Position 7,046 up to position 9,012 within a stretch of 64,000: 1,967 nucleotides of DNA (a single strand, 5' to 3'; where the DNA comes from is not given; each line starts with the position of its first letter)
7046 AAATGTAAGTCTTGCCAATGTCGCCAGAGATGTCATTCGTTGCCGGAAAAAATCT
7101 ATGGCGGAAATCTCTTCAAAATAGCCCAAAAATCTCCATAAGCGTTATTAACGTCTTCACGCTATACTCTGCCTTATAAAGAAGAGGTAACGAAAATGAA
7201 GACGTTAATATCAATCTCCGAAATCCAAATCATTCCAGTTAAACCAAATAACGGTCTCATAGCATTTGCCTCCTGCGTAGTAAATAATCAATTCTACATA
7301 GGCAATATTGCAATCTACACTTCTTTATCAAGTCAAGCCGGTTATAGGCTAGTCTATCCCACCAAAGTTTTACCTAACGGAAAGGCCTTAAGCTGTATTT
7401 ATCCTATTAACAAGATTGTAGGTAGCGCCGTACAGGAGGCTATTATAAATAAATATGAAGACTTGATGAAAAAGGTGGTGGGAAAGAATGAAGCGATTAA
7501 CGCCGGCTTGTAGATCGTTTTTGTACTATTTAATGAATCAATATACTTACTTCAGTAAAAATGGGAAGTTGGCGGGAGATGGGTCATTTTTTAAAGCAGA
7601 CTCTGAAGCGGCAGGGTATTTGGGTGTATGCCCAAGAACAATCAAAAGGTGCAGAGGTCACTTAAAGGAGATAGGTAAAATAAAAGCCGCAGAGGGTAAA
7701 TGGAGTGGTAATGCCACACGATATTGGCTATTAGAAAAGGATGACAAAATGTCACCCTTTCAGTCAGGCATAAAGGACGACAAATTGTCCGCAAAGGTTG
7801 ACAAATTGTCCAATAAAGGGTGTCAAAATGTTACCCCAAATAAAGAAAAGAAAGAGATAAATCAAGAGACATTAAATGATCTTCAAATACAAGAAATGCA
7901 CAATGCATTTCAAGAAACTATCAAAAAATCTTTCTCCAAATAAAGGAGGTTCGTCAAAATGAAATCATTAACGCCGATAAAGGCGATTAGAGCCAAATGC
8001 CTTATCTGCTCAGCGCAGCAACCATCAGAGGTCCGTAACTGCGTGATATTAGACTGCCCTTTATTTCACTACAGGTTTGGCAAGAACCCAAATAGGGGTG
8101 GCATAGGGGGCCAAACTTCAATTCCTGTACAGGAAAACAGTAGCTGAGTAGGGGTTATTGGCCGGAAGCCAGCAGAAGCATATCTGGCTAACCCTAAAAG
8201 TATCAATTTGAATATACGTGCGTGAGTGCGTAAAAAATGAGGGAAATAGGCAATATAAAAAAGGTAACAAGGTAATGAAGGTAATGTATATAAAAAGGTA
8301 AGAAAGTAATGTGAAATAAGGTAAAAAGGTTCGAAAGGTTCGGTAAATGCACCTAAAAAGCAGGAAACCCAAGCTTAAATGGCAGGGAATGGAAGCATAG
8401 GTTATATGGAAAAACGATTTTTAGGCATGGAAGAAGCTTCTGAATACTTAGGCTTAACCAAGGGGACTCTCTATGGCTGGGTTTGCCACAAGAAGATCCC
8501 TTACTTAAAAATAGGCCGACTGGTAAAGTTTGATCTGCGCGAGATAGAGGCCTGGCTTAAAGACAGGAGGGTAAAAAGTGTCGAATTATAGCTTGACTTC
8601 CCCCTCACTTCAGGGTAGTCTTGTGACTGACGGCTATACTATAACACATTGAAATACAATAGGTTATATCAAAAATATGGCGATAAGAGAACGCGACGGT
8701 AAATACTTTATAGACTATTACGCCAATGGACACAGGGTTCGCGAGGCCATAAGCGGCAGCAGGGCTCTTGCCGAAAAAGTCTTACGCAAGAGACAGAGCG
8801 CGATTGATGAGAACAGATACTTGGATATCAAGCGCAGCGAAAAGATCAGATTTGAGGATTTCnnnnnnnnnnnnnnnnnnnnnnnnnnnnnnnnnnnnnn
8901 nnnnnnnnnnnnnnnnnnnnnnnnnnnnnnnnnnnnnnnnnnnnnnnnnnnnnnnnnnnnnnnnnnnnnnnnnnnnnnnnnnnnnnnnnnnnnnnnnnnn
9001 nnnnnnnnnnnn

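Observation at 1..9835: Integrase-bounded low-GC island ending in a 3' half of tRNA-Asp with the native terminator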

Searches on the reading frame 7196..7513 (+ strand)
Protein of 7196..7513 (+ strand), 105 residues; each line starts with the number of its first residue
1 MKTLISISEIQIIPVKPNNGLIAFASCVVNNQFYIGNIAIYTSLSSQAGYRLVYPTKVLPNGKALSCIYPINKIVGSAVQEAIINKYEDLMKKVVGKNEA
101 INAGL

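Call 25: search_protein_families(library=pfam, proteins=[window:7196-7513:+], max_evalue=0.01)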
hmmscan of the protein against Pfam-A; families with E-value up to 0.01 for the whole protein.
window:7196-7513:+ (105 aa): 1 family
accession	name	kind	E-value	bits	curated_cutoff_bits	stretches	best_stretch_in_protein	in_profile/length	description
PF04026.17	SpoVG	-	5.1e-09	36.6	29.6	1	6-88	2-81/82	SpoVG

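Call 55: search_protein_families(library=phrogs, proteins=[window:7196-7513:+], max_evalue=0.001)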
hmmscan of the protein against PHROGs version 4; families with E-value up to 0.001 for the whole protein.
window:7196-7513:+ (105 aa): 0 families

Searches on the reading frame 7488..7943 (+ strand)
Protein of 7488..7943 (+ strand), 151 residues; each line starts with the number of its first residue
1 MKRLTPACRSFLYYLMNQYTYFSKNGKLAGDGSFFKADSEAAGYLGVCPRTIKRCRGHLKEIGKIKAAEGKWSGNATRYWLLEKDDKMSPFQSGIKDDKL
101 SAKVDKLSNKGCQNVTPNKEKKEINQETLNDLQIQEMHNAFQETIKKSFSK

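Call 25: search_protein_families(library=pfam, proteins=[window:7488-7943:+], max_evalue=0.01)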
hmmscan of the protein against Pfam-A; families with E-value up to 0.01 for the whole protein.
window:7488-7943:+ (151 aa): 0 families

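Call 55: search_protein_families(library=phrogs, proteins=[window:7488-7943:+], max_evalue=0.001)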
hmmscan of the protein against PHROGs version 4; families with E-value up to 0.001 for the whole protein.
window:7488-7943:+ (151 aa): 1 family
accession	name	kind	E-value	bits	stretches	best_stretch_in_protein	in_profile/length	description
phrog_428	-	DNA, RNA and nucleotide metabolism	5.1e-06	26.9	1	3-145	102-245/455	replication initiation protein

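Call 57: search_protein_families(library=ncbifam, proteins=[window:7488-7943:+], max_evalue=0.001)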
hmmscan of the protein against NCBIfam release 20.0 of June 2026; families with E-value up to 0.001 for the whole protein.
window:7488-7943:+ (151 aa): 0 families

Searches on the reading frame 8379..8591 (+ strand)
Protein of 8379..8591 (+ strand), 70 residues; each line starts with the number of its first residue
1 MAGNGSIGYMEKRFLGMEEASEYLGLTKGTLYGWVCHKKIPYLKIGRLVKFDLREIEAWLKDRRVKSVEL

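Call 26: search_protein_families(library=pfam, proteins=[window:8379-8591:+], max_evalue=0.01)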
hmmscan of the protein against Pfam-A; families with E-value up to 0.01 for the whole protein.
window:8379-8591:+ (70 aa): 1 family
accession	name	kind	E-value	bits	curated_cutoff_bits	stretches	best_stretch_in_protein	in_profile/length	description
PF12728.13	HTH_17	-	1.9e-12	47.6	27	1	15-64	2-51/51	Helix-turn-helix domain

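Call 55: search_protein_families(library=phrogs, proteins=[window:8379-8591:+], max_evalue=0.001)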
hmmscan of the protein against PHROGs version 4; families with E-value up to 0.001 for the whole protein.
window:8379-8591:+ (70 aa): 6 families
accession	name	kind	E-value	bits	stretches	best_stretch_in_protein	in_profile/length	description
phrog_25262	-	unknown function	1.3e-10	42.2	1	12-68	32-89/106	-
phrog_66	-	integration and excision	2.1e-09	38.6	1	10-66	89-146/412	excisionase and transcriptional regulator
phrog_15534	-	DNA, RNA and nucleotide metabolism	5.5e-09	37.5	1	10-62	39-90/93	HTH DNA binding protein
phrog_597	-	DNA, RNA and nucleotide metabolism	6e-07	30.6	1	10-65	108-166/200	DNA binding protein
phrog_668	-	DNA, RNA and nucleotide metabolism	9.2e-07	29.7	1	11-66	60-116/181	HTH DNA binding protein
phrog_7338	-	unknown function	4.7e-05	24.6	1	10-63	26-80/87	-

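Call 57: search_protein_families(library=ncbifam, proteins=[window:8379-8591:+], max_evalue=0.001)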
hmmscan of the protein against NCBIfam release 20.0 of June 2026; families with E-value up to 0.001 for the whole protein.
window:8379-8591:+ (70 aa): 2 families
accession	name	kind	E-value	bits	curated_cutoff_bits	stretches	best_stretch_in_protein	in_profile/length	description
TIGR01764.1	excise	domain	2.5e-12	47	28.8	1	15-61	2-48/49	excisionase family DNA-binding protein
NF047737.1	antiphage_MADS1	equivalog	2.6e-12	46.8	80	1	13-60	2-49/49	methylation-associated defense system helix-turn-helix domain-containing protein MAD1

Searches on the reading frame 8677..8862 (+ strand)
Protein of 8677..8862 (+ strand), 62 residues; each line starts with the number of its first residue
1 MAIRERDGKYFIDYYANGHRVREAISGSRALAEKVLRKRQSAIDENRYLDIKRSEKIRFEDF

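Call 66: search_protein_families(library=pfam, proteins=[window:8677-8862:+], max_evalue=10)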
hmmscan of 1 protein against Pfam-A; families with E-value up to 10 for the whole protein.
seq(62 aa): 2 families
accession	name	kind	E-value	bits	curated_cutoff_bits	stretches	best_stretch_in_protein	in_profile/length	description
PF18070.6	Cas9_PI2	-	0.029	15.6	27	1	42-58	33-49/59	CRISPR-Cas9 PI domain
PF12167.14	Arm-DNA-bind_2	-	0.044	14.2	22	1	3-26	4-28/65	Arm DNA-binding domain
